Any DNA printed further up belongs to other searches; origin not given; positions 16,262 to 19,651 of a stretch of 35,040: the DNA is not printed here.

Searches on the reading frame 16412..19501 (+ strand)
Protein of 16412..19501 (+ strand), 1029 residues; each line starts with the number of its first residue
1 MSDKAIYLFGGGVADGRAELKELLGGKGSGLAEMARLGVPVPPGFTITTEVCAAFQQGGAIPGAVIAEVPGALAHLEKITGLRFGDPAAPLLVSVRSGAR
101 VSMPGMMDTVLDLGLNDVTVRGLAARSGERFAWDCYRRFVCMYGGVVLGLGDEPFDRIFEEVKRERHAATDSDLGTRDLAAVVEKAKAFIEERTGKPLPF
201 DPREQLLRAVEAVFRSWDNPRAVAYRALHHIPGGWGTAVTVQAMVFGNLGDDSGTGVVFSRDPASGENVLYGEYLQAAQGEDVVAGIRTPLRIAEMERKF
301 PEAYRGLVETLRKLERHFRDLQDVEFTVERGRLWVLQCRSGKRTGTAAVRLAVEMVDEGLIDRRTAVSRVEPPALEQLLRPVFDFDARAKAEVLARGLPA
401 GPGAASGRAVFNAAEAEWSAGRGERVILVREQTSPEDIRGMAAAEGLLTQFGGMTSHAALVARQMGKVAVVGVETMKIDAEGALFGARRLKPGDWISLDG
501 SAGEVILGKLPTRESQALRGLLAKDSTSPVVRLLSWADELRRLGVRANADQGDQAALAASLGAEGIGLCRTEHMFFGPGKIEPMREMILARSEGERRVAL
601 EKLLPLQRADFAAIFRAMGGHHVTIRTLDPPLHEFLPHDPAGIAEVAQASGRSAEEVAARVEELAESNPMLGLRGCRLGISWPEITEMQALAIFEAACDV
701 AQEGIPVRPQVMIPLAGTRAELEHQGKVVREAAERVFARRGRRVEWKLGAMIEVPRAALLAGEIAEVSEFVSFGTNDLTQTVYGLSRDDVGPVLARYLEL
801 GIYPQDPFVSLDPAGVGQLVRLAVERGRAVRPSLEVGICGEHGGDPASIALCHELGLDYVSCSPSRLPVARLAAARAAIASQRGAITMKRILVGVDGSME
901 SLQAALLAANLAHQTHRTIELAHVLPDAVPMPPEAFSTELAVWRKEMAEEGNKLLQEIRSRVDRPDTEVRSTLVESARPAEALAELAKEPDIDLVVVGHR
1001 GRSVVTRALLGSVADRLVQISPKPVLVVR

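Call 32: find_encoding_contigs(protein=window:16412-19501:+, flank=10000, max_places=1)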
Protein window:16412-19501:+ (1029 aa): 1 contig read that carries it; 1 place shown.
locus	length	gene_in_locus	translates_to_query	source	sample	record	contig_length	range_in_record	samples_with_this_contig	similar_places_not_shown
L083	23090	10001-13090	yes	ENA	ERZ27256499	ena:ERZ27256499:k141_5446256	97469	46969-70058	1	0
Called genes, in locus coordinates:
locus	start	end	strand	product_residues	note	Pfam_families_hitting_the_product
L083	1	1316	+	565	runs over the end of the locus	PF27537:HoxH, PF00374:NiFeSe_Hases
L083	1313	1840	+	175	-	PF01750:HycI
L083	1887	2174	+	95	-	PF01455:HupF_HypC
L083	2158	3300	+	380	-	PF01924:HypD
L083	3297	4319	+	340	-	PF00586:AIRS, PF02769:AIRS_C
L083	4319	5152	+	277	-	PF00378:ECH_1, PF16113:ECH_2, PF00378:ECH_1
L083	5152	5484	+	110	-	PF01155:HypA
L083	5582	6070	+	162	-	PF01750:HycI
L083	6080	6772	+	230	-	PF02492:cobW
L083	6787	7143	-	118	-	PF01258:zf-dskA_traR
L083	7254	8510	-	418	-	PF01266:DAO (weak), PF01593:Amino_oxidase, PF13450:NAD_binding_8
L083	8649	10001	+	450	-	PF04055:Radical_SAM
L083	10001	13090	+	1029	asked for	PF01326:PPDK_N, PF00391:PEP-utilizers, PF02896:PEP-utilizers_C, PF00582:Usp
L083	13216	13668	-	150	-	-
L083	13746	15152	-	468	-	PF00072:Response_reg, PF01078:Mg_chelatase (faint), PF00158:Sigma54_activat, PF14532:Sigma54_activ_2, PF07728:AAA_5 (weak), PF25601:AAA_lid_14, PF02954:HTH_8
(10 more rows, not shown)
